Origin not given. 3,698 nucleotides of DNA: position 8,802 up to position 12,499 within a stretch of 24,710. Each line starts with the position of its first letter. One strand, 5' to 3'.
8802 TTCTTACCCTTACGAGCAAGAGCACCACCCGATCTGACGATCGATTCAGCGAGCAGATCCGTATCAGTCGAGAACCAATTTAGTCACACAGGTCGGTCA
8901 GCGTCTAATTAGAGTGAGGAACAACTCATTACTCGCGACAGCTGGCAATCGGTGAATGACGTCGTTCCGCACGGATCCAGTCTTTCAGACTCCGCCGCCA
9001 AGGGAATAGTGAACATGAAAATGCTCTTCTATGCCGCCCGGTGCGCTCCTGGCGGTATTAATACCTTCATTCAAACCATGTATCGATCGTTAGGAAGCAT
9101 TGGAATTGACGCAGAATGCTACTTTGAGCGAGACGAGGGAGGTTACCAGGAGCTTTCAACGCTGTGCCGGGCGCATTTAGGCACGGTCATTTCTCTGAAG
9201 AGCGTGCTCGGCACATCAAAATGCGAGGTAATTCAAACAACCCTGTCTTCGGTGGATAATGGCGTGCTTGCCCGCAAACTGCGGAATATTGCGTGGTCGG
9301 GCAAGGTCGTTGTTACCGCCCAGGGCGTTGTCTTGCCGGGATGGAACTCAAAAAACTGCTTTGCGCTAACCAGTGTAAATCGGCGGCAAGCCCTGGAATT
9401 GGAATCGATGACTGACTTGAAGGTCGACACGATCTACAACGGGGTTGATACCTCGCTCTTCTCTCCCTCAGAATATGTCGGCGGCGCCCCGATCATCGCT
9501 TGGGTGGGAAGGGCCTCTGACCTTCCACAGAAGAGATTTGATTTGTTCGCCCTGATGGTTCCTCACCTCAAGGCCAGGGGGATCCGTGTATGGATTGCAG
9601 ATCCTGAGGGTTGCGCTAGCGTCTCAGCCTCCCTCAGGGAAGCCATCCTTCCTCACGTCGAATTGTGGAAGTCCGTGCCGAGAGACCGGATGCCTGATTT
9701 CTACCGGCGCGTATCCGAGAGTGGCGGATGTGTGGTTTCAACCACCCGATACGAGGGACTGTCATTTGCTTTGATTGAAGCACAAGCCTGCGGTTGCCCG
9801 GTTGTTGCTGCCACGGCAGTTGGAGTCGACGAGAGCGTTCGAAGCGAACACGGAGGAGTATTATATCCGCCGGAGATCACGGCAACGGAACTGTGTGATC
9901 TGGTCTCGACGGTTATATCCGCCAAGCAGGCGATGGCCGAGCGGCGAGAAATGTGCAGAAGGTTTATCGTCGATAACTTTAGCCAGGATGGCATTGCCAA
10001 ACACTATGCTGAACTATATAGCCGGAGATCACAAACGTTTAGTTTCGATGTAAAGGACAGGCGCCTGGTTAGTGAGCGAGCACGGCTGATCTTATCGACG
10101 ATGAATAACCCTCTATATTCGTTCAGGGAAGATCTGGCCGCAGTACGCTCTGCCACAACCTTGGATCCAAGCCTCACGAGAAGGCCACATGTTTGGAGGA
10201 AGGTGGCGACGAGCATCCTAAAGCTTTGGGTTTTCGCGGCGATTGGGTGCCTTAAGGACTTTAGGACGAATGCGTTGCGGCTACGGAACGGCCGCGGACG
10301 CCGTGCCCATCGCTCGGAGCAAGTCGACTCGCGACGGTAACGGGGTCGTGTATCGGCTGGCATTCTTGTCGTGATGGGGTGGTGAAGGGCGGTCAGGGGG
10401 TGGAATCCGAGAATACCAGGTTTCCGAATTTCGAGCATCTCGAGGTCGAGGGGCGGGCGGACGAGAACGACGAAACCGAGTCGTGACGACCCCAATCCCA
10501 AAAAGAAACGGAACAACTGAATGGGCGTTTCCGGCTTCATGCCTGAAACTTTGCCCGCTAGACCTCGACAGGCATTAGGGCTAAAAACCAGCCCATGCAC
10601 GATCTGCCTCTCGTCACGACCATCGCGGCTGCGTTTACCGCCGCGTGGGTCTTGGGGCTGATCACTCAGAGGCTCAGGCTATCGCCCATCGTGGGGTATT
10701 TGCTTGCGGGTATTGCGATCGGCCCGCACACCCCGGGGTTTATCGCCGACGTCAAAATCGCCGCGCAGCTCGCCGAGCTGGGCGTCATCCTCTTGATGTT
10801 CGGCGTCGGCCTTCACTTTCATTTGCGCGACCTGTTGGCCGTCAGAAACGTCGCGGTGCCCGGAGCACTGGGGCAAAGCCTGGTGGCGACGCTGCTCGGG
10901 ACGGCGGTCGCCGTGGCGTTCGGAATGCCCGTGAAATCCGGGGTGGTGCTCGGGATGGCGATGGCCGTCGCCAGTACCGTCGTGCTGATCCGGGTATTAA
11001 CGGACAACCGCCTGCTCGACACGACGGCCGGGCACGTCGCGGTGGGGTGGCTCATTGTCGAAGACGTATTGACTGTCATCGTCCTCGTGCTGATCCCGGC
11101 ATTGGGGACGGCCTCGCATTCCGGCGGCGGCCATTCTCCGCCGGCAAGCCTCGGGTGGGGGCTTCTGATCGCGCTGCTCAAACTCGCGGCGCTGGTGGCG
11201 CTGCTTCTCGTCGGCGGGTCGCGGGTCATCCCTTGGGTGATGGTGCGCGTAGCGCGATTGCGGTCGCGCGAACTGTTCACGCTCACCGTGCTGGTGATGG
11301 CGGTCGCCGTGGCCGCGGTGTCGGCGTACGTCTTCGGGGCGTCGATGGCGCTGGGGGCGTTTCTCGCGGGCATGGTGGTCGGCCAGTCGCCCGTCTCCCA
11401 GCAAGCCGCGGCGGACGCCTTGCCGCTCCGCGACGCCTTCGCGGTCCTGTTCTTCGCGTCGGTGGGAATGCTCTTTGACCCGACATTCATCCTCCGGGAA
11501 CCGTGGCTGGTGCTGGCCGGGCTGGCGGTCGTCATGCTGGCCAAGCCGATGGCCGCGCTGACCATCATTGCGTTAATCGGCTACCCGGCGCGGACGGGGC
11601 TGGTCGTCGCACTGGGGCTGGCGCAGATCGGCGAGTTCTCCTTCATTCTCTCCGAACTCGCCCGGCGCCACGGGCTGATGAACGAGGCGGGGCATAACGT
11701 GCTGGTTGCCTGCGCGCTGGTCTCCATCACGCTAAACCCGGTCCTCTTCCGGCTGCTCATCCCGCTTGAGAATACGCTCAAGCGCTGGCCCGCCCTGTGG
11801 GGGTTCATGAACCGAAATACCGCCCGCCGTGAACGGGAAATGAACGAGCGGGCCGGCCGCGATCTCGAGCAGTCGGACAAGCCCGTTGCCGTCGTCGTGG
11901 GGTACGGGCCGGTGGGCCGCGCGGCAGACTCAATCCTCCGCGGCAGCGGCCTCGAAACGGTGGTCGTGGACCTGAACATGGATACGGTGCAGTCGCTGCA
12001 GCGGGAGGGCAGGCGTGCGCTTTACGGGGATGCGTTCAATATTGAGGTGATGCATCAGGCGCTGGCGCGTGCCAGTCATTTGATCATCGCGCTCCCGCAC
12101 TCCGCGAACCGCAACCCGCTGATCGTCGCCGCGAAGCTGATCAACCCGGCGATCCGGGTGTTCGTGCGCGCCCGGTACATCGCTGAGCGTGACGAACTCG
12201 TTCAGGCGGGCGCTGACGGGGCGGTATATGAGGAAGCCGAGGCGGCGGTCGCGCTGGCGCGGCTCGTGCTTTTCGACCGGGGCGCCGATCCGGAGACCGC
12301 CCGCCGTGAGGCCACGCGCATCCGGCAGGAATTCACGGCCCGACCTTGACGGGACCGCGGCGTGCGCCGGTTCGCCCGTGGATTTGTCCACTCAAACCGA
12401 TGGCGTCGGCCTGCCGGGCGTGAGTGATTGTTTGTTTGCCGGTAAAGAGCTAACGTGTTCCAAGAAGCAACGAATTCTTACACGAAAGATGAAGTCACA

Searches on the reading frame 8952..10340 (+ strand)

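Call 37: search_protein_families(library=padloc, proteins=[window:8952-10340:+], max_evalue=0.01)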
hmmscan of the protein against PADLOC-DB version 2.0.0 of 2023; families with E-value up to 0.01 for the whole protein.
window:8952-10340:+ (462 aa): 0 families

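Call 38: search_protein_families(library=pfam, proteins=[window:8952-10340:+], max_evalue=0.001)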
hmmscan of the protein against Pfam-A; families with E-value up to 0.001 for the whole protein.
window:8952-10340:+ (462 aa): 2 families
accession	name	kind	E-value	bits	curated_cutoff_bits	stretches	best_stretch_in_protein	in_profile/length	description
PF13692.12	Glyco_trans_1_4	-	1.4e-15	58.3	27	1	180-319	2-137/142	Glycosyl transferases group 1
PF00534.26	Glycos_transf_1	-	7.6e-13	48.8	26.4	1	178-333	14-163/172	Glycosyl transferases group 1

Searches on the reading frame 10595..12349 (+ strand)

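Call 6: search_protein_families(library=pfam, proteins=[window:10595-12349:+], max_evalue=0.01)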
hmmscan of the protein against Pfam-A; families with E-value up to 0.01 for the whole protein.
window:10595-12349:+ (584 aa): 4 families
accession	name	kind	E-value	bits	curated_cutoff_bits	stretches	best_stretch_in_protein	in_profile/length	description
PF00999.27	Na_H_Exchanger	-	9.4e-55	186.4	26.2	1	14-385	5-374/375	Sodium/hydrogen exchanger, transmembrane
PF02254.24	TrkA_N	-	6.8e-16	59.1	23.8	1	433-545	2-115/116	TrkA-N domain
PF07991.19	KARI_N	-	0.0039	17.2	20.6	1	428-506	4-74/165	Acetohydroxy acid isomeroreductase, NADPH-binding domain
PF02826.25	2-Hacid_dh_C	-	0.005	16.7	25.1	1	409-515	16-114/178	D-isomer specific 2-hydroxyacid dehydrogenase, NAD binding domain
